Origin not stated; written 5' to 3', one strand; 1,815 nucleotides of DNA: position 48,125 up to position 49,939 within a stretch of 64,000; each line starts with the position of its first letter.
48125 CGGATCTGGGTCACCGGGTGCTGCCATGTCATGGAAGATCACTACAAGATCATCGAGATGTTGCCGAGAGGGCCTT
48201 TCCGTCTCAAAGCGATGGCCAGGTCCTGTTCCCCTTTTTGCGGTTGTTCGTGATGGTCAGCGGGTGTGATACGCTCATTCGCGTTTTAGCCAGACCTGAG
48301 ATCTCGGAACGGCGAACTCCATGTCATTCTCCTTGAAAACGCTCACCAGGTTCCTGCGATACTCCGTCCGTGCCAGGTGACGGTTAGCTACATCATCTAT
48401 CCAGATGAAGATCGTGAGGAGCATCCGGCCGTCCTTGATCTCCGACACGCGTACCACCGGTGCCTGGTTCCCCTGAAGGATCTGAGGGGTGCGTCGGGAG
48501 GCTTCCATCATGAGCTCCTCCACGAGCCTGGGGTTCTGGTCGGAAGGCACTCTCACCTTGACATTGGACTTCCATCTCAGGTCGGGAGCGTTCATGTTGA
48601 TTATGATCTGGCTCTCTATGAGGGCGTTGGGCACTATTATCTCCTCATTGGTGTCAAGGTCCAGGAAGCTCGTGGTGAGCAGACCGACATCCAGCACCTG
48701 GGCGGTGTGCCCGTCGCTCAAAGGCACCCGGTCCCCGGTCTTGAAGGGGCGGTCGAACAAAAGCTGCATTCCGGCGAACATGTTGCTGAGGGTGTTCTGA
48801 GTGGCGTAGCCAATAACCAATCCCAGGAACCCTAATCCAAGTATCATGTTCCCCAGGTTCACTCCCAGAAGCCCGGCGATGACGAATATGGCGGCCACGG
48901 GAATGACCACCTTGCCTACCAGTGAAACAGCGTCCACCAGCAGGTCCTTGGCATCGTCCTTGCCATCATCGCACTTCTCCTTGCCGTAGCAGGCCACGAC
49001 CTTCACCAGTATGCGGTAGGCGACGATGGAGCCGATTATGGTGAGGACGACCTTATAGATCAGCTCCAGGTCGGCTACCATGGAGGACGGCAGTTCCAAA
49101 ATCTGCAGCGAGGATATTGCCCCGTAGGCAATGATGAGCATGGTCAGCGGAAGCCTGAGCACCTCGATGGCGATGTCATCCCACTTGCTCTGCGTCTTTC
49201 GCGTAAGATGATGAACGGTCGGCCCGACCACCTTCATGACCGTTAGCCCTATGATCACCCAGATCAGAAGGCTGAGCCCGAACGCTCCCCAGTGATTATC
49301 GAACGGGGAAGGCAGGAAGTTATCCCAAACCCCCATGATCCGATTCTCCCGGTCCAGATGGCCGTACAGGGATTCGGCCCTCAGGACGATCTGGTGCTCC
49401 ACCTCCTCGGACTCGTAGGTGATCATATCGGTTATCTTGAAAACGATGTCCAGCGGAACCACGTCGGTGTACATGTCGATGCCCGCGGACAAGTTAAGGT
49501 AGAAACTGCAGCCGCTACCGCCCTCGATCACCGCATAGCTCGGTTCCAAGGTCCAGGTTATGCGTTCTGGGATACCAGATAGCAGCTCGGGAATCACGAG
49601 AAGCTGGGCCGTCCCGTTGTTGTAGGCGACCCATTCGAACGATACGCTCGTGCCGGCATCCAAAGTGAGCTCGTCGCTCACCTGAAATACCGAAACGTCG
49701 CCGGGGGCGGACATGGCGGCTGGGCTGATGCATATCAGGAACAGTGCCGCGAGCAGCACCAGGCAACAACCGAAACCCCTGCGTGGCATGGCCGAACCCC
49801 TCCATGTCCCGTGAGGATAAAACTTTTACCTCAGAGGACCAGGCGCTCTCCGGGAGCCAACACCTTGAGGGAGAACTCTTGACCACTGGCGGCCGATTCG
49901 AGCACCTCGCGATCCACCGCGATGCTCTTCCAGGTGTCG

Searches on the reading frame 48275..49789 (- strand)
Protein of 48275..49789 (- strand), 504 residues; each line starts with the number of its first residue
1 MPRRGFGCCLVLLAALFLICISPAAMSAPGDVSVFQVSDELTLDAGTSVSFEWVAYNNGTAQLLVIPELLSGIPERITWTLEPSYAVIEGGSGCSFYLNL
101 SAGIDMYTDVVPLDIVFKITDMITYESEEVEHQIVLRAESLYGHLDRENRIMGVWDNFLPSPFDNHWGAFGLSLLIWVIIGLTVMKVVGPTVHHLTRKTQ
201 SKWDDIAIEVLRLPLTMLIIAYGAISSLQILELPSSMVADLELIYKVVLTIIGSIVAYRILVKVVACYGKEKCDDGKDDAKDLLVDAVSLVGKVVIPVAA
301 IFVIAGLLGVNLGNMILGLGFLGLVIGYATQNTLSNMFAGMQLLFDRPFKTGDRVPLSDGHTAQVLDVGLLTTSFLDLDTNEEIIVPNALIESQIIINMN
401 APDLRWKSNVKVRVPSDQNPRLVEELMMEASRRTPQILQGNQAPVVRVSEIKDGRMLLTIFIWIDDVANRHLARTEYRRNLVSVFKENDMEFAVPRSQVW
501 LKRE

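Call 86: search_protein_families(library=pfam, proteins=[window:48275-49789:-], max_evalue=0.001)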
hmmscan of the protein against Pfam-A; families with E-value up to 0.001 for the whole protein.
window:48275-49789:- (504 aa): 1 family
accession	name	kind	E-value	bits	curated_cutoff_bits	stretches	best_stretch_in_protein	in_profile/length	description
PF00924.24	MS_channel_2nd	-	2.8e-13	50.2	20.2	1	332-400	1-67/68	Mechanosensitive ion channel, beta-domain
